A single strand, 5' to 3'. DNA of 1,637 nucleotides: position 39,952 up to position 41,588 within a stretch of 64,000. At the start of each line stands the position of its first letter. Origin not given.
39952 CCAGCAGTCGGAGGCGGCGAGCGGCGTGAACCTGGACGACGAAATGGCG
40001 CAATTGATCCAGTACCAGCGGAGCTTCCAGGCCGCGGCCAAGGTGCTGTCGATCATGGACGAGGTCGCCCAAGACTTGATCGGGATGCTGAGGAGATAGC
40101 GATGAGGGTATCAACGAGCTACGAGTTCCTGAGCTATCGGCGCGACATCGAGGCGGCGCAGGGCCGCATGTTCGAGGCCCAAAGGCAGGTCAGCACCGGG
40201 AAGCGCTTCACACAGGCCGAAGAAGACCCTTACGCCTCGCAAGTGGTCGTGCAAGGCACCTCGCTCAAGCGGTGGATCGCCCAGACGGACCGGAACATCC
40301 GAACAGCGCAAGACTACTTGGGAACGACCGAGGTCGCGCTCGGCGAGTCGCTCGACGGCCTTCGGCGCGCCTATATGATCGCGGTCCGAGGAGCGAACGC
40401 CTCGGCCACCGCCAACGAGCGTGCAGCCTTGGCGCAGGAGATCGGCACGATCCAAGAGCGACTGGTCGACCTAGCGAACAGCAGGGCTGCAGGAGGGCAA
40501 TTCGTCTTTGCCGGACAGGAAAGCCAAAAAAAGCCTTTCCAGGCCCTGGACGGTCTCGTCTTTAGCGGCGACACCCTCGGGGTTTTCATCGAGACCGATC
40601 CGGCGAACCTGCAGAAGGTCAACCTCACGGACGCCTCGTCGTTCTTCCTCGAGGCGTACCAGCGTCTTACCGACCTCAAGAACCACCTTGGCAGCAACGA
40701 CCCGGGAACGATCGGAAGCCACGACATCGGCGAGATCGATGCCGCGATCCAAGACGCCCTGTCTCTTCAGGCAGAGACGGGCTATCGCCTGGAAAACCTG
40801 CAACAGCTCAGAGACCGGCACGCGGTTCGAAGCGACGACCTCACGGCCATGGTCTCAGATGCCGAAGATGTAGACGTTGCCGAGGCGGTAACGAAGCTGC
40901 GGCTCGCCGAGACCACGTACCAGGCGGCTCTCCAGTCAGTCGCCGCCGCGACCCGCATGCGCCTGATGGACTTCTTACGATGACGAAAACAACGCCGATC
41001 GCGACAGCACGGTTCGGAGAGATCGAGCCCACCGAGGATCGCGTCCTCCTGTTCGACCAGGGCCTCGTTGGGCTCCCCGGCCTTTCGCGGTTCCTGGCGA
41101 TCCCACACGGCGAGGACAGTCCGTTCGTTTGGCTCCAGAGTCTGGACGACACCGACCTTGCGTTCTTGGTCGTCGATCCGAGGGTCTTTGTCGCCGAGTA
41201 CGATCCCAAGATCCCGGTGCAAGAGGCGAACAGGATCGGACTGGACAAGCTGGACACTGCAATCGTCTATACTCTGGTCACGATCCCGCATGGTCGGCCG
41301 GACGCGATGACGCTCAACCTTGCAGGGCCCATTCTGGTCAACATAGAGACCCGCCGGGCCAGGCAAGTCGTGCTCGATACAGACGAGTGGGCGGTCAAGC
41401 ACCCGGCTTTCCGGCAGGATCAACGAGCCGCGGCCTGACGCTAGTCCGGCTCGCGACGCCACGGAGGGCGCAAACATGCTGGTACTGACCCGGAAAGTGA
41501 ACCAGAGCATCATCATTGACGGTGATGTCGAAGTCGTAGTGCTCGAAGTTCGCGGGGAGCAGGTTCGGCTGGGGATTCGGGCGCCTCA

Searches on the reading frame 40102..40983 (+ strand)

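Call 50: search_protein_families(library=pfam, proteins=[window:40102-40983:+], max_evalue=0.001)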
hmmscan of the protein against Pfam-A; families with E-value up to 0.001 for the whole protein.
window:40102-40983:+ (293 aa): 2 families
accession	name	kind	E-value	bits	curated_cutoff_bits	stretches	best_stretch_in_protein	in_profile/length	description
PF00669.25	Flagellin_N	-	3e-14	53.7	26.6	1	3-139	1-137/139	Bacterial flagellin N-terminal helical region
PF00700.27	Flagellin_C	-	3.9e-05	24.3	23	1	210-292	2-86/86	Bacterial flagellin C-terminal helical region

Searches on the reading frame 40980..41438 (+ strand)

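Call 50: search_protein_families(library=pfam, proteins=[window:40980-41438:+], max_evalue=0.001)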
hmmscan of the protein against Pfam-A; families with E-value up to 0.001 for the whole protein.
window:40980-41438:+ (152 aa): 1 family
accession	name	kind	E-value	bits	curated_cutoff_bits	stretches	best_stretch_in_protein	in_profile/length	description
PF02623.20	FliW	-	3.3e-35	121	25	1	25-142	3-121/122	FliW protein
